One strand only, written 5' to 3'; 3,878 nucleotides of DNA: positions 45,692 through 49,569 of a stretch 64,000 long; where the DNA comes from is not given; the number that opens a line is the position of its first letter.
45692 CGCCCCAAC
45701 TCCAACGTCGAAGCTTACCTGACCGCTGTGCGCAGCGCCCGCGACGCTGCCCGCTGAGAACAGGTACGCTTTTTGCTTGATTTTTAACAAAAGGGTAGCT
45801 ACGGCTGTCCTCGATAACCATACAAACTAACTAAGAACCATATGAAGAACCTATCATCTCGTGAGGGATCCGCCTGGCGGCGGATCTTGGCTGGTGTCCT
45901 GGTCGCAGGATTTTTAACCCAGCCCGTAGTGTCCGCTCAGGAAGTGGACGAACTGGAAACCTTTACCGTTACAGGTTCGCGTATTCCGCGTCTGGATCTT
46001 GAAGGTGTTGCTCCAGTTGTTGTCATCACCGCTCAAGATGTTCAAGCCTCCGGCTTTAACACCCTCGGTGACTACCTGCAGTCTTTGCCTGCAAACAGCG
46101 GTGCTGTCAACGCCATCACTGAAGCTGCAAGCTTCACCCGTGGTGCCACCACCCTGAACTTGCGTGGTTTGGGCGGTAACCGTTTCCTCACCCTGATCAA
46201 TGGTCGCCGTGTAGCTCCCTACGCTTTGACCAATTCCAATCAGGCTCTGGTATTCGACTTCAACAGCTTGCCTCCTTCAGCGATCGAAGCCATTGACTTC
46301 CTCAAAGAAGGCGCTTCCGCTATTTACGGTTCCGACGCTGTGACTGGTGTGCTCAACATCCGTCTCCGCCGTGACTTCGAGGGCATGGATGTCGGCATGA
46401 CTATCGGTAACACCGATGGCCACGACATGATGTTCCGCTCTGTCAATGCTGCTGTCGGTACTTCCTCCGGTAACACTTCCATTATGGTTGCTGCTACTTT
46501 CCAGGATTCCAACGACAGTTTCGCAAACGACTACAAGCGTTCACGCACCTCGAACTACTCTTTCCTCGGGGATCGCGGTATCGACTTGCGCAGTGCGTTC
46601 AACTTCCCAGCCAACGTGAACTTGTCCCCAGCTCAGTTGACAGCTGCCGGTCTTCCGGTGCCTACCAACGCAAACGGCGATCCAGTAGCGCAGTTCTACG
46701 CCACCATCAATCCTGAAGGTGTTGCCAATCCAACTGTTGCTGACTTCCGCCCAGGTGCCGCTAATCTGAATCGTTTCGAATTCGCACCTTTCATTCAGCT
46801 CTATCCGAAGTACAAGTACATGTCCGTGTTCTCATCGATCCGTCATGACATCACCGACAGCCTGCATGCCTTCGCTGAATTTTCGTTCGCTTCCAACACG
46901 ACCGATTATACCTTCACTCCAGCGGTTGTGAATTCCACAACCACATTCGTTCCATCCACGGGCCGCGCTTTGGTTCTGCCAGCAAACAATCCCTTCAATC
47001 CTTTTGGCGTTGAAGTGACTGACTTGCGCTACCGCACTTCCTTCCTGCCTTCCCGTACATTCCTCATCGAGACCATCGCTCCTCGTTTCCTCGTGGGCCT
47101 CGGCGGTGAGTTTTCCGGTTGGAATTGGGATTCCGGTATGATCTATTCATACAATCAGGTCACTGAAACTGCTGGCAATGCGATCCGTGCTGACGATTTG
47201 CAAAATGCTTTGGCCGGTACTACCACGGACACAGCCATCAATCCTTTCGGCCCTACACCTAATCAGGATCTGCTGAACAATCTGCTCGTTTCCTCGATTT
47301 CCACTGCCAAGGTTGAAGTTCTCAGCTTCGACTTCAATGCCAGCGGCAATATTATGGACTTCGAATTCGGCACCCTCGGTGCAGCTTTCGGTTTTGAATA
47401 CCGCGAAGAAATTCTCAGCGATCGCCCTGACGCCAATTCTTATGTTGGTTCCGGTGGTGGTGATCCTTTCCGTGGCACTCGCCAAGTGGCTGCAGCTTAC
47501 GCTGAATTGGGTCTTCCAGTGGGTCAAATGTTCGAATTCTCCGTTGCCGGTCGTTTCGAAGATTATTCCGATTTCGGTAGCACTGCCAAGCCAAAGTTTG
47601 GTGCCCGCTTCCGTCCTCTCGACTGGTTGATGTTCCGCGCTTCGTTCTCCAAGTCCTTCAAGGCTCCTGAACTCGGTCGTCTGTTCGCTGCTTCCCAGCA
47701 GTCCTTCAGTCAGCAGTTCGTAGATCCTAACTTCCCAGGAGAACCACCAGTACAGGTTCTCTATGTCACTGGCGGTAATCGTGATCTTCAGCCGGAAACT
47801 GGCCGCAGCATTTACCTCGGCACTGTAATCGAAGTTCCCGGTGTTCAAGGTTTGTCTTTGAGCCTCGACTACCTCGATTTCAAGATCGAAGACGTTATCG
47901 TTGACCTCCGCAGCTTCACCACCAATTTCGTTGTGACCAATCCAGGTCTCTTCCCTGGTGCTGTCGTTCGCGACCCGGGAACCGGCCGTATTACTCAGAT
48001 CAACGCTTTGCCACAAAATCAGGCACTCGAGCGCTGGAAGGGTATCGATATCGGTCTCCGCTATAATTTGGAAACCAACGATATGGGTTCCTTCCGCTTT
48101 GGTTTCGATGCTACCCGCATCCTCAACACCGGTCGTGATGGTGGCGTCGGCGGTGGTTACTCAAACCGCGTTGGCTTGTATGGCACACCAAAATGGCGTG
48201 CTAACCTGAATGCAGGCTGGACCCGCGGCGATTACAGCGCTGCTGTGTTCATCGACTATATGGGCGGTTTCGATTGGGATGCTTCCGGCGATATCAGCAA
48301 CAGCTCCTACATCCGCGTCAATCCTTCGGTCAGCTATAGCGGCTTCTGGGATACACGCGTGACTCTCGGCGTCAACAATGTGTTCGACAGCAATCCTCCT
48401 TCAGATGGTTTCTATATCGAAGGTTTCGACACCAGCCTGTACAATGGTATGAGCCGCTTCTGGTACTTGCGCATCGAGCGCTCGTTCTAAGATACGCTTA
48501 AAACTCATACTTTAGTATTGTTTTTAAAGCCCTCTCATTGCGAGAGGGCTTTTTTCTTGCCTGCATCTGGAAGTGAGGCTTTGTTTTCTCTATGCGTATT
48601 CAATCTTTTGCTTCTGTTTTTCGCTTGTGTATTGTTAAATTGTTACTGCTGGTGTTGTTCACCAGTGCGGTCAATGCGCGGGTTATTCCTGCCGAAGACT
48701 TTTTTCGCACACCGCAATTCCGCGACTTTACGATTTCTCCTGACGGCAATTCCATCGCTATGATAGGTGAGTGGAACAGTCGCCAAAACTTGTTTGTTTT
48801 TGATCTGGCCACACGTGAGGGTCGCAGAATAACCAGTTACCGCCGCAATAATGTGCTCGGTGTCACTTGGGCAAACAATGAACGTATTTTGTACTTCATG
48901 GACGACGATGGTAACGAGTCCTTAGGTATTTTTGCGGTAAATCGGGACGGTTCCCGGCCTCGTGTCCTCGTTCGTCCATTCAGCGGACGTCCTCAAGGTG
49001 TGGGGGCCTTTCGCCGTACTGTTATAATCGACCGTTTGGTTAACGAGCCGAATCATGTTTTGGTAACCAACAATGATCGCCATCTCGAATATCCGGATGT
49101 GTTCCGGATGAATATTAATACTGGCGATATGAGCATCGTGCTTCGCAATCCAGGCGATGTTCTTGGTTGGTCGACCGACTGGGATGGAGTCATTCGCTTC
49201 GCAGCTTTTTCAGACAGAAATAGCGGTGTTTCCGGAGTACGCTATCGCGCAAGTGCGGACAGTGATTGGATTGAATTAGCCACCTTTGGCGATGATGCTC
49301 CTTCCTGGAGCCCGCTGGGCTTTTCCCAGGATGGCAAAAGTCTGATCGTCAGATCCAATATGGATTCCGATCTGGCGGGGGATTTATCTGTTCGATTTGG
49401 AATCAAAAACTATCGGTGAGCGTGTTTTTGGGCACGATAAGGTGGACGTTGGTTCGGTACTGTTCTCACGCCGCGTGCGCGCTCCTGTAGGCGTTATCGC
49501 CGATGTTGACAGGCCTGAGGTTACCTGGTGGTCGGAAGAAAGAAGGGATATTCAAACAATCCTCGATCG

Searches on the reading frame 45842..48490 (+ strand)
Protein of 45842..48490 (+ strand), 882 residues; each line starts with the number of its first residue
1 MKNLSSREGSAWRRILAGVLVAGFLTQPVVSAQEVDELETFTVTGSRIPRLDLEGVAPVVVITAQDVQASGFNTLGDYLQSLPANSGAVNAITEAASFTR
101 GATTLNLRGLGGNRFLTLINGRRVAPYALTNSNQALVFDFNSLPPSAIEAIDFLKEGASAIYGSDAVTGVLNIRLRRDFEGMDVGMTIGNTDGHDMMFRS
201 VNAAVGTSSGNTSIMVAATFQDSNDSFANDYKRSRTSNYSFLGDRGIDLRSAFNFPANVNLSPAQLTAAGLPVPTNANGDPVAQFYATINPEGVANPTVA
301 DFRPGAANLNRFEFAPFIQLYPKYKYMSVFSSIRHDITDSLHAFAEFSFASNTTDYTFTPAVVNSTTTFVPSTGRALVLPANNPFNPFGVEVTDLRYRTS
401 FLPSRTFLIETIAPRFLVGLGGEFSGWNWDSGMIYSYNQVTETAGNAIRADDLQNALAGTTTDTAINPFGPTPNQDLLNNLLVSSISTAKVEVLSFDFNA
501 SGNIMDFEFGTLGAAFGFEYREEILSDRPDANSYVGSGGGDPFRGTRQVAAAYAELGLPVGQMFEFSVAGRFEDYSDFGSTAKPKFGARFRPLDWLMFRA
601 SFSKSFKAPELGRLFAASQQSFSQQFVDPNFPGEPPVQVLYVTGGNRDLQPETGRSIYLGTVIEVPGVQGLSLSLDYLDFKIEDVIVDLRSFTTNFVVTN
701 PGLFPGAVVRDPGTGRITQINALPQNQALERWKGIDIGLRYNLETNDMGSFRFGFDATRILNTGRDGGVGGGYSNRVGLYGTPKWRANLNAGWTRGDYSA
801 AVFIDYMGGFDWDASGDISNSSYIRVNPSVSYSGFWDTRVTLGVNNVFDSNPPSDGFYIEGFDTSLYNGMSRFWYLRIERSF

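Call 74: search_protein_families(library=pfam, max_evalue=0.00001, proteins=[window:45842-48490:+])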
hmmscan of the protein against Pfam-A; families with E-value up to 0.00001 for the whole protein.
window:45842-48490:+ (882 aa): 2 families
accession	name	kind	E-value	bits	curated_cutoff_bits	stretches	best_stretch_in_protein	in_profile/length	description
PF00593.30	TonB_dep_Rec_b-barrel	-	2e-33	117.4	27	1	425-847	59-436/436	TonB dependent receptor-like, beta-barrel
PF07715.20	Plug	-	2.6e-18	66.9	23.9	1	57-170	7-107/107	TonB-dependent Receptor Plug Domain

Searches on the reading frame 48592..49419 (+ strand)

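Call 74: search_protein_families(library=pfam, max_evalue=0.00001, proteins=[window:48592-49419:+])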
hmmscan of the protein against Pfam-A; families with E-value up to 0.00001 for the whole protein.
window:48592-49419:+ (275 aa): 0 families

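Call 75: search_protein_families(library=ncbifam, max_evalue=0.001, proteins=[window:48592-49419:+])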
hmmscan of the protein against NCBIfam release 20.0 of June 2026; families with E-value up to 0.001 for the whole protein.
window:48592-49419:+ (275 aa): 2 families
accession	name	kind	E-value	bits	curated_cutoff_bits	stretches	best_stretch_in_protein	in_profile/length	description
TIGR02800.1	propeller_TolB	equivalog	9e-10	38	343.15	1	48-126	242-318/418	Tol-Pal system beta propeller repeat protein TolB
NF003124.0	PRK04043.1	equivalog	0.00063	18.7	428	0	48-119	240-309/419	Tol-Pal system protein TolB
